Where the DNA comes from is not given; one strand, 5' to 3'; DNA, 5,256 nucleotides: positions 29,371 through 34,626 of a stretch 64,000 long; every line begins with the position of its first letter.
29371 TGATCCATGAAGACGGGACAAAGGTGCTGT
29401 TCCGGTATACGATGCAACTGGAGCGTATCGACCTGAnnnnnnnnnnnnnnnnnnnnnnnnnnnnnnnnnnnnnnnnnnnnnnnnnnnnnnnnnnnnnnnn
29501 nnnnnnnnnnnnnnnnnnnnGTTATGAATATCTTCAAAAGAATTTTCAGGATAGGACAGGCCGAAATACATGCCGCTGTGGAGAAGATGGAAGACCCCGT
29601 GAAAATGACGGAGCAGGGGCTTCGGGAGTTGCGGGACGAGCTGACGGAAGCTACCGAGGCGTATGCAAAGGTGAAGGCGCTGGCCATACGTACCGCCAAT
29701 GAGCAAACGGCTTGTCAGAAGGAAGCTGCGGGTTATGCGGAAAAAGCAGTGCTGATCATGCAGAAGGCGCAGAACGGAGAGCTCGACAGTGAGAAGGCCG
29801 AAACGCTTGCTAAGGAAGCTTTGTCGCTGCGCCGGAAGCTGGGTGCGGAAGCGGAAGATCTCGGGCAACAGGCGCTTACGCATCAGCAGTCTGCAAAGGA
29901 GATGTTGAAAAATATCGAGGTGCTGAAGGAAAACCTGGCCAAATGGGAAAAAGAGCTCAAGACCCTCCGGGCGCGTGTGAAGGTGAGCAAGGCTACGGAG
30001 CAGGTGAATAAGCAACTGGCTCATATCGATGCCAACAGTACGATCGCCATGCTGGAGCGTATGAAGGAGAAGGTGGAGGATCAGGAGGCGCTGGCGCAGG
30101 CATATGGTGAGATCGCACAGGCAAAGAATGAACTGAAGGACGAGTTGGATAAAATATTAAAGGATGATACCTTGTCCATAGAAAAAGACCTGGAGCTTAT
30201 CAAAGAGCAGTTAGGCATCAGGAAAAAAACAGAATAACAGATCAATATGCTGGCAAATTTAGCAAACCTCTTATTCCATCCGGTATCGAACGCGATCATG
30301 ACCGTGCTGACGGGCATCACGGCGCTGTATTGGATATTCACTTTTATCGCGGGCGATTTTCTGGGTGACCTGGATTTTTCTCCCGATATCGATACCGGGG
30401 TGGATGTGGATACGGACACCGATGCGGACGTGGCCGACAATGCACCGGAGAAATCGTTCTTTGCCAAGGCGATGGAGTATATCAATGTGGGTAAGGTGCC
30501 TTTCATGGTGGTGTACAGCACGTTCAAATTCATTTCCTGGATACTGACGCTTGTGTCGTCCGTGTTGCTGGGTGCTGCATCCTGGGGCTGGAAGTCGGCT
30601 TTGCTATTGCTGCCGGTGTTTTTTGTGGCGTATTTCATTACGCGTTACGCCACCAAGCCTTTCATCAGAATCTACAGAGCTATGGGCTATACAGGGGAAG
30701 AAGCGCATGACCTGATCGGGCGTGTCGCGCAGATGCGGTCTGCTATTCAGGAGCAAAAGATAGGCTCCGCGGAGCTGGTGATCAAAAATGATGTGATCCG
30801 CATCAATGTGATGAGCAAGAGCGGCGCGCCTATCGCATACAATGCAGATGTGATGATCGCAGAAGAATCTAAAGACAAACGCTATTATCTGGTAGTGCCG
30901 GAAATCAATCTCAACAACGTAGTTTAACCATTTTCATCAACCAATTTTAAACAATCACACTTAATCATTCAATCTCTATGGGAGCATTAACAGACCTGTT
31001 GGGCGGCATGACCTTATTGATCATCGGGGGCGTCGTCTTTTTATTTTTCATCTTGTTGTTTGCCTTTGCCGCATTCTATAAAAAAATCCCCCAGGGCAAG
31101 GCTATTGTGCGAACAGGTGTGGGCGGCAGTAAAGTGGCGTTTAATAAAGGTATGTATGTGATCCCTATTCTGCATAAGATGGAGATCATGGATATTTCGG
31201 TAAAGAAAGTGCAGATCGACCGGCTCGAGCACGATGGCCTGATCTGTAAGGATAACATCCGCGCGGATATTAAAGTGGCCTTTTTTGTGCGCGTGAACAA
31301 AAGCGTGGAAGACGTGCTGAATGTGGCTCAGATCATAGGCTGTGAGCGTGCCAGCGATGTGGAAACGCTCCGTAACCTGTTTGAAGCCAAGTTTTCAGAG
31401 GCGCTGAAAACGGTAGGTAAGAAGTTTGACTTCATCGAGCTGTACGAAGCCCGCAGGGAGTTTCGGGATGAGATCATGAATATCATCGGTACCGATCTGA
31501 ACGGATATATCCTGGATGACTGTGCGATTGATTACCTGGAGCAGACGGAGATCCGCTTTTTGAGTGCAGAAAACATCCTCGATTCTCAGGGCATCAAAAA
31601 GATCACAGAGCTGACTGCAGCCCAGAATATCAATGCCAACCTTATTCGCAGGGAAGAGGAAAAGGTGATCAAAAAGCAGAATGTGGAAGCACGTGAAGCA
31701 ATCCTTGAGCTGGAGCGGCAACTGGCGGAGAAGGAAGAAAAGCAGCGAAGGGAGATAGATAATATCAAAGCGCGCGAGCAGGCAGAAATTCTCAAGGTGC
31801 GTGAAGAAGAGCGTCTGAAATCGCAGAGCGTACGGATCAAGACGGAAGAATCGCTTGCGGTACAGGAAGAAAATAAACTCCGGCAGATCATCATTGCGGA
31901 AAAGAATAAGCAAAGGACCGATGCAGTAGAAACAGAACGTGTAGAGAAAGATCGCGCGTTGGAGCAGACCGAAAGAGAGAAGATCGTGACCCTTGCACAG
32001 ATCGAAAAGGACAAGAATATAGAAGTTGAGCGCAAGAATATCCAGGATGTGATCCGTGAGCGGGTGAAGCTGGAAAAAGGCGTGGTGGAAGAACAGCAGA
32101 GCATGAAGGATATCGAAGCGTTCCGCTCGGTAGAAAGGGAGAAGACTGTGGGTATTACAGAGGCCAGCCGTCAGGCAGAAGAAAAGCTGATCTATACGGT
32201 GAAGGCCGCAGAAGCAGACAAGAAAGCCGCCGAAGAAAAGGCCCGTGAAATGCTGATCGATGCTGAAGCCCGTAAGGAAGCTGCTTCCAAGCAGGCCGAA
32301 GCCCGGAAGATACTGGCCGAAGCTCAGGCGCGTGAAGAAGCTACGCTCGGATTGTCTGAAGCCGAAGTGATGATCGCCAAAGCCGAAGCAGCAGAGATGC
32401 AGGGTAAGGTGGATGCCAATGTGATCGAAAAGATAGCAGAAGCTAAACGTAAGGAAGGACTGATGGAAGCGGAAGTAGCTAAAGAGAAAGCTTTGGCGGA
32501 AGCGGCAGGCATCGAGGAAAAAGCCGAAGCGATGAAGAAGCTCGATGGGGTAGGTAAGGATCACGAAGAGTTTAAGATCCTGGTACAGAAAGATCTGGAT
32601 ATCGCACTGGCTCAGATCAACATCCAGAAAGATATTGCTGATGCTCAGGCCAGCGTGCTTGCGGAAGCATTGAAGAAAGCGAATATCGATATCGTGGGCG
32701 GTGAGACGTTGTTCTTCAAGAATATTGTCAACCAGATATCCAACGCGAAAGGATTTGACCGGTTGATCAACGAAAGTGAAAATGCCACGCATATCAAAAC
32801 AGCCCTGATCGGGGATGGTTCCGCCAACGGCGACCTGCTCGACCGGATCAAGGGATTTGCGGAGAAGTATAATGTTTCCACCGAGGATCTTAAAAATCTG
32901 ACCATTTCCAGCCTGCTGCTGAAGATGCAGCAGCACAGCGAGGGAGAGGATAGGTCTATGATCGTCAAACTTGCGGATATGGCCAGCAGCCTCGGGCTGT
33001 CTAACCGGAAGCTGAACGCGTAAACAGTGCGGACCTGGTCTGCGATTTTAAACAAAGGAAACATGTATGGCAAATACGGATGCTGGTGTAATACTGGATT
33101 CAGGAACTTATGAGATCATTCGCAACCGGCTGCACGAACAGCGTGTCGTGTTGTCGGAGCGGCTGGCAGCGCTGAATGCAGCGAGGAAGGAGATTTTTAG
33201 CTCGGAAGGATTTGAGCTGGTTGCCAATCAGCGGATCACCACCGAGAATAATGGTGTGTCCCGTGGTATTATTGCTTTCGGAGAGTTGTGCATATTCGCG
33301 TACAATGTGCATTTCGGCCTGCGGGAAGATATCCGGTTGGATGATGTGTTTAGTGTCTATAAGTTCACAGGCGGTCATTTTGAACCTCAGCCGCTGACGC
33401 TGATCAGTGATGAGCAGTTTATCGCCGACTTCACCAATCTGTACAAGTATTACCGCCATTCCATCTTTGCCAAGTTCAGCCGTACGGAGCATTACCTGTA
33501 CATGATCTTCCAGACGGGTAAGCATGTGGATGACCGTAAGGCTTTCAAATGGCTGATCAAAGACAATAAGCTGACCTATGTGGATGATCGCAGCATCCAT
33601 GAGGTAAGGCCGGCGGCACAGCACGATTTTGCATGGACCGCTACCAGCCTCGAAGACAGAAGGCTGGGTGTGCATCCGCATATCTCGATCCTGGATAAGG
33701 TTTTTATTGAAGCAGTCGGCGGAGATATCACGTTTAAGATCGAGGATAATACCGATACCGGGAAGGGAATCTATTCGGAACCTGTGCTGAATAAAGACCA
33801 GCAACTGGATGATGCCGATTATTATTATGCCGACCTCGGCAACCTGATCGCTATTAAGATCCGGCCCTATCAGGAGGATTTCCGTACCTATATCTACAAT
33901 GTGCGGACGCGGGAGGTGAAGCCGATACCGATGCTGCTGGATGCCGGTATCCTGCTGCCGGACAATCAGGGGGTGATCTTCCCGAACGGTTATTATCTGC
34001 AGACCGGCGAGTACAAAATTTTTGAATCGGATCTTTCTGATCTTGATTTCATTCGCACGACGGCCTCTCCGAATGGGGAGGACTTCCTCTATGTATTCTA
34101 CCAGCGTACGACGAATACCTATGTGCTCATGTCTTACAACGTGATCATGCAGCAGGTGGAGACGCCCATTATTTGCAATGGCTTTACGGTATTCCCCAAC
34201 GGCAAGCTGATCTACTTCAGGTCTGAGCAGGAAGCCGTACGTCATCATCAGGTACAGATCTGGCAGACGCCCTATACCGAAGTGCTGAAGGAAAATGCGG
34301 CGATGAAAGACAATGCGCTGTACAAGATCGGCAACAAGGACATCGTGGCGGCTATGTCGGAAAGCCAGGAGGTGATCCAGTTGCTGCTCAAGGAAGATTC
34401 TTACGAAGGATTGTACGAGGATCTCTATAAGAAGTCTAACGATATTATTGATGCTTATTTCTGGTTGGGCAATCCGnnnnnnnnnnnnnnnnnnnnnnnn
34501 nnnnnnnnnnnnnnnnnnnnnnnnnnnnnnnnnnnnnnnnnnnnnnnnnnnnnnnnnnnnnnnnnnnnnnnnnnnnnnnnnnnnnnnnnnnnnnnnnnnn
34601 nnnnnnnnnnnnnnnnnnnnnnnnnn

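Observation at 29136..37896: PspA - YqiJ/NfeD - flotillin operon extended by a 1609-aa AAA_5-type multi-domain protein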

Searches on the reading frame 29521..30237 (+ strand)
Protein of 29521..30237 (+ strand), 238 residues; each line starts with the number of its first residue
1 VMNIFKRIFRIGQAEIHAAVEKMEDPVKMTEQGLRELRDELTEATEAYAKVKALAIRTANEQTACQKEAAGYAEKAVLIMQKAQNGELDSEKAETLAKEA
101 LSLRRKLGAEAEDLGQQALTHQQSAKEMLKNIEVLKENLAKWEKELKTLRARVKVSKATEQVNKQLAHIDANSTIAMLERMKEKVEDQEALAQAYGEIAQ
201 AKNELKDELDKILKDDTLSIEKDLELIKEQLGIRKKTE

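Call 4: search_protein_families(library=pfam, proteins=[window:29521-30237:+], max_evalue=0.01)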
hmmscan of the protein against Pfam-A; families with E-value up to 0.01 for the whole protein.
window:29521-30237:+ (238 aa): 1 family
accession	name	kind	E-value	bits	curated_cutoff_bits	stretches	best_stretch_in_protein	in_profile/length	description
PF04012.17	PspA_IM30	-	8.2e-39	133.9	33.9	1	3-230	1-217/220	PspA/IM30 family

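Call 5: search_protein_families(library=ncbifam, proteins=[window:29521-30237:+], max_evalue=0.01)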
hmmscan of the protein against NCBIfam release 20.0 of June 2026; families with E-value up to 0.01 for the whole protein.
window:29521-30237:+ (238 aa): 6 families
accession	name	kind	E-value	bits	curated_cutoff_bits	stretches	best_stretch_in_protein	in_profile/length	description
TIGR02977.1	phageshock_pspA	equivalog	5.7e-16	58.9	242.95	1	2-231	1-217/219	phage shock protein PspA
NF045984.1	StressProtLiaH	equivalog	1.2e-08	34.9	380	1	4-203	2-192/225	stress responsive protein LiaH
NF007974.0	PRK10698.1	equivalog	6.5e-08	32.5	336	1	2-230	1-216/222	phage shock protein PspA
TIGR02168.1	SMC_prok_B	equivalog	3.2e-05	21.9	567.35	1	14-231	682-898/1181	chromosome segregation protein SMC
NF003034.1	PRK03918.1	equivalog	0.0052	14.8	700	1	15-228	263-472/878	DNA double-strand break repair ATPase Rad50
TIGR01843.1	type_I_hlyD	subfamily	0.0059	15.6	208.65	1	82-207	102-227/422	HlyD family type I secretion periplasmic adaptor subunit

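Call 28: search_protein_families(library=padloc, proteins=[window:29521-30237:+], max_evalue=0.001)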
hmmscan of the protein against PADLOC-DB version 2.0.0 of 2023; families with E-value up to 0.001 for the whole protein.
window:29521-30237:+ (238 aa): 1 family
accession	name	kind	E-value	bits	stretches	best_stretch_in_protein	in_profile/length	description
PDLC00513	JetC1|JetC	-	0.00023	17.3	1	9-207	625-814/1140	DUF3584 domain; MukB-like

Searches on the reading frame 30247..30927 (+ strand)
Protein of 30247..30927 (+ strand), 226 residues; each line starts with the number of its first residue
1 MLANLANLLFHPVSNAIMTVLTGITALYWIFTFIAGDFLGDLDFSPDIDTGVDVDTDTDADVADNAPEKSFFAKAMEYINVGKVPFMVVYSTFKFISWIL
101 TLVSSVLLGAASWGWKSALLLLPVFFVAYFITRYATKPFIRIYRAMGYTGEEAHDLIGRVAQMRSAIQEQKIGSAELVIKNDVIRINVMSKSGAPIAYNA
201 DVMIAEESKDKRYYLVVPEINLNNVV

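Call 4: search_protein_families(library=pfam, proteins=[window:30247-30927:+], max_evalue=0.01)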
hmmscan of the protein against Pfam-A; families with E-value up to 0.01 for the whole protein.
window:30247-30927:+ (226 aa): 1 family
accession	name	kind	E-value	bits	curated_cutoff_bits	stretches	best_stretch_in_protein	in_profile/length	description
PF21001.2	YqiJ_N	-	0.00022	21.8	23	1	16-110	9-96/116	Inner membrane protein YqiJ, N-terminal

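Call 5: search_protein_families(library=ncbifam, proteins=[window:30247-30927:+], max_evalue=0.01)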
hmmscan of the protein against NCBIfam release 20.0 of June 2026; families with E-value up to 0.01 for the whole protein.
window:30247-30927:+ (226 aa): 0 families

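Call 10: search_protein_families(library=pfam, proteins=[window:30247-30927:+], max_evalue=10)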
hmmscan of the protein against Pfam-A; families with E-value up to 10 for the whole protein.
window:30247-30927:+ (226 aa): 3 families
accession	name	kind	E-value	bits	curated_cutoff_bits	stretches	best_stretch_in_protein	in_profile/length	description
PF21001.2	YqiJ_N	-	0.00022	21.8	23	1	16-110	9-96/116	Inner membrane protein YqiJ, N-terminal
PF11242.13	DUF2774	-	0.026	15.1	29.2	1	128-168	6-45/63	Protein of unknown function (DUF2774)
PF25810.1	TMEM218_N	-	2.9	8.4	27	1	97-132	18-51/60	Transmembrane protein 218, N-terminal domain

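Call 13: search_protein_families(library=pfam, proteins=[window:30247-30927:+], max_evalue=10)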
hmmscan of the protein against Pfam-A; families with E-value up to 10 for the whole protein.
window:30247-30927:+ (226 aa): 3 families
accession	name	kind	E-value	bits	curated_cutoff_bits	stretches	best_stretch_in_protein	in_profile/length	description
PF21001.2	YqiJ_N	-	0.00022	21.8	23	1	16-110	9-96/116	Inner membrane protein YqiJ, N-terminal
PF11242.13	DUF2774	-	0.026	15.1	29.2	1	128-168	6-45/63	Protein of unknown function (DUF2774)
PF25810.1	TMEM218_N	-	2.9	8.4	27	1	97-132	18-51/60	Transmembrane protein 218, N-terminal domain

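Call 28: search_protein_families(library=padloc, proteins=[window:30247-30927:+], max_evalue=0.001)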
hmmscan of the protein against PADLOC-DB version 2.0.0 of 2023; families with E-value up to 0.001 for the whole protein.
window:30247-30927:+ (226 aa): 0 families

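Call 49: search_solved_structures(query=window:30247-30924:+, max_evalue=1)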
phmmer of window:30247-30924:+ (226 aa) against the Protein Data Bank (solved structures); distinct sequences matched with E-value up to 1: 0.

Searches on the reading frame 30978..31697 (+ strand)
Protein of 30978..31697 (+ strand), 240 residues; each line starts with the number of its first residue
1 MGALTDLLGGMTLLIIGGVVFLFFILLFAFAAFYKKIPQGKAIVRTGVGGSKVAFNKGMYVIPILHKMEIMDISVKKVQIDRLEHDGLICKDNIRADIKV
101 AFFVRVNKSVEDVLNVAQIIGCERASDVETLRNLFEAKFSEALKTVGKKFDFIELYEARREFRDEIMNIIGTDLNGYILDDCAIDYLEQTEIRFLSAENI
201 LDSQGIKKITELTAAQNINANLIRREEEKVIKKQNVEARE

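Call 13: search_protein_families(library=pfam, proteins=[window:30978-31697:+], max_evalue=10)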
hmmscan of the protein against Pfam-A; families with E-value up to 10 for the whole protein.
window:30978-31697:+ (240 aa): 2 families
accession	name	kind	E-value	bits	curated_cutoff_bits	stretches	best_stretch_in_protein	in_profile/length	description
PF01145.31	Band_7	-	1.8e-12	48.1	23.6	1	35-178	1-134/176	SPFH domain / Band 7 family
PF12193.13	Sulf_coat_C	-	0.033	14.8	25.2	1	98-178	47-133/134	Sulfolobus virus coat protein C terminal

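Call 48: search_solved_structures(query=window:30978-31697:+, max_evalue=1)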
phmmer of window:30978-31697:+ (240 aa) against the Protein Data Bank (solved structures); distinct sequences matched with E-value up to 1: 0.

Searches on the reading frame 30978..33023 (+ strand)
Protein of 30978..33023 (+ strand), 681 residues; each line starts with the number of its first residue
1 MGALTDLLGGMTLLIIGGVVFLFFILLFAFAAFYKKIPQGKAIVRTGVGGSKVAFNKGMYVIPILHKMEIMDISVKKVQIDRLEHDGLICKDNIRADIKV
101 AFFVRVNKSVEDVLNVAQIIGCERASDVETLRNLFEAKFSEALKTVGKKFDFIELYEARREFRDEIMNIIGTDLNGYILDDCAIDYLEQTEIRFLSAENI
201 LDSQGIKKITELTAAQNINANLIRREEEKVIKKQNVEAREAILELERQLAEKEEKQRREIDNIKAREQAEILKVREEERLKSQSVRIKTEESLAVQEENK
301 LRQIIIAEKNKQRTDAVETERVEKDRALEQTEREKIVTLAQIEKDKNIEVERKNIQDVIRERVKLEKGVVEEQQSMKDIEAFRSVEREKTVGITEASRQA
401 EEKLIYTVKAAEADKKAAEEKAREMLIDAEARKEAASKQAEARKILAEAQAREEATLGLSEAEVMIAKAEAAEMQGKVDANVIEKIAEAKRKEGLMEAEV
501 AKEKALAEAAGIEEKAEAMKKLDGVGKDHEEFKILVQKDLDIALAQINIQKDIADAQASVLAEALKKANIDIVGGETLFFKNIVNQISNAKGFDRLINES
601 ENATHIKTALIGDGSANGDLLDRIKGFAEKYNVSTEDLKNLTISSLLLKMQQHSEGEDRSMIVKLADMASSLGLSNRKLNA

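Call 4: search_protein_families(library=pfam, proteins=[window:30978-33023:+], max_evalue=0.01)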
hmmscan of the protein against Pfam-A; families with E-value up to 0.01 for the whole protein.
window:30978-33023:+ (681 aa): 0 families

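Call 5: search_protein_families(library=ncbifam, proteins=[window:30978-33023:+], max_evalue=0.01)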
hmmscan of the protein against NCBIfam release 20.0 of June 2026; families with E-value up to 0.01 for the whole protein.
window:30978-33023:+ (681 aa): 0 families

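Call 10: search_protein_families(library=pfam, proteins=[window:30978-33023:+], max_evalue=10)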
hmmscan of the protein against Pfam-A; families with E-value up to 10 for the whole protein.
window:30978-33023:+ (681 aa): 1 family
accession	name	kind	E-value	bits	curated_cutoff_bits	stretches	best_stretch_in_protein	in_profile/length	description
PF12193.13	Sulf_coat_C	-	0.12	12.9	25.2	1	98-178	47-133/134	Sulfolobus virus coat protein C terminal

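Call 11: search_solved_structures(query=window:30978-33023:+, max_evalue=1)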
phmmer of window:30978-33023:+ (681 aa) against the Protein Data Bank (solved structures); distinct sequences matched with E-value up to 1: 0.

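Call 28: search_protein_families(library=padloc, proteins=[window:30978-33023:+], max_evalue=0.001)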
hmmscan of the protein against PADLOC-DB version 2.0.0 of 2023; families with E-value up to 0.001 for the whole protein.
window:30978-33023:+ (681 aa): 0 families

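Call 52: search_solved_structures(query=A5, max_evalue=0.1)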
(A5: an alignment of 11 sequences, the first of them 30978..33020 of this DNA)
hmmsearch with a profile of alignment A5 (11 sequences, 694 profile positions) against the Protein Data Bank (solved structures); distinct sequences matched with E-value up to 0.1: 0.

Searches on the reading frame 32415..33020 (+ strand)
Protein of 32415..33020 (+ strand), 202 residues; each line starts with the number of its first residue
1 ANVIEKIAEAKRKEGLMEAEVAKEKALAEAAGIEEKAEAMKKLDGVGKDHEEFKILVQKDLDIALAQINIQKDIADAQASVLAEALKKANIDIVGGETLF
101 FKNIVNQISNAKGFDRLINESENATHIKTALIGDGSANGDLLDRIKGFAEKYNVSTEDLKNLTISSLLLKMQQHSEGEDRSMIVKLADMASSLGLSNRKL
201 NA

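Call 13: search_protein_families(library=pfam, proteins=[window:32415-33020:+], max_evalue=10)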
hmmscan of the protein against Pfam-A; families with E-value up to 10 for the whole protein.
window:32415-33020:+ (202 aa): 1 family
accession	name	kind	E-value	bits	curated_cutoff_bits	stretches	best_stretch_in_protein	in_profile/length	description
PF15975.10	Flot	-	3.4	8.2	27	1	8-43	2-37/124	Flotillin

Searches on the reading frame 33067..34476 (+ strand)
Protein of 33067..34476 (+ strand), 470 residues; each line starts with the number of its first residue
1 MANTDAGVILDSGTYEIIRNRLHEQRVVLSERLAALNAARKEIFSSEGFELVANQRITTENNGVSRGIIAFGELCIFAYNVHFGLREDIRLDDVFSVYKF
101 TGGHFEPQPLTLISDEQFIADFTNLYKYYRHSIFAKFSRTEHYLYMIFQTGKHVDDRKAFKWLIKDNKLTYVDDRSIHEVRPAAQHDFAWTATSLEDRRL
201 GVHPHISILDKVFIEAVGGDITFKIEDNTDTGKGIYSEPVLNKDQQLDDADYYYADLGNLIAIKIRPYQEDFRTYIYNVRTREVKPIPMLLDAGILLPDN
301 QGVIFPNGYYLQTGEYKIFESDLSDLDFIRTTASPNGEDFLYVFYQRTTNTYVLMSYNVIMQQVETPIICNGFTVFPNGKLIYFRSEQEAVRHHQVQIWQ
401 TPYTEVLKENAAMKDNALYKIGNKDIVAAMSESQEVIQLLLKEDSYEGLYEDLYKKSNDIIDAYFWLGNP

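Call 30: search_protein_representatives(protein=window:33067-34476:+)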
Query: 470 residues. Proteins with E-value up to 0.001 (for the whole library): 645; up to 1e-10: 446; up to 1e-30: 223. The best 150 are listed.
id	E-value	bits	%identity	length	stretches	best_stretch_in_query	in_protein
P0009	5.7e-254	859.6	80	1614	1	6-468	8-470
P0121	9.9e-161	552.2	51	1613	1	6-467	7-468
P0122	9.5e-159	545.7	52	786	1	1-469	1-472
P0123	2.5e-153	527.8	52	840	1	9-470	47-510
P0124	4.1e-147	507.3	48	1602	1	11-468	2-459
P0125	2.3e-146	504.8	50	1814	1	10-469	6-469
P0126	6.9e-143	493.4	48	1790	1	6-469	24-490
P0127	2.1e-139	481.9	46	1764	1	10-470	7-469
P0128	3.2e-137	474.7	48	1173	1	10-468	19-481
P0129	2.8e-135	468.3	47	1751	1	7-470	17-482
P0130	1.5e-134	465.9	47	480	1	10-448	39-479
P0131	3.2e-134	464.8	45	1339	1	10-468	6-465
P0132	9.9e-132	456.6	47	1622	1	10-467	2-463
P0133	4.7e-131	454.4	45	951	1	4-467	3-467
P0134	2.0e-127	442.4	48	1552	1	70-468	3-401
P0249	2.1e-56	208.3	30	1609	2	253-467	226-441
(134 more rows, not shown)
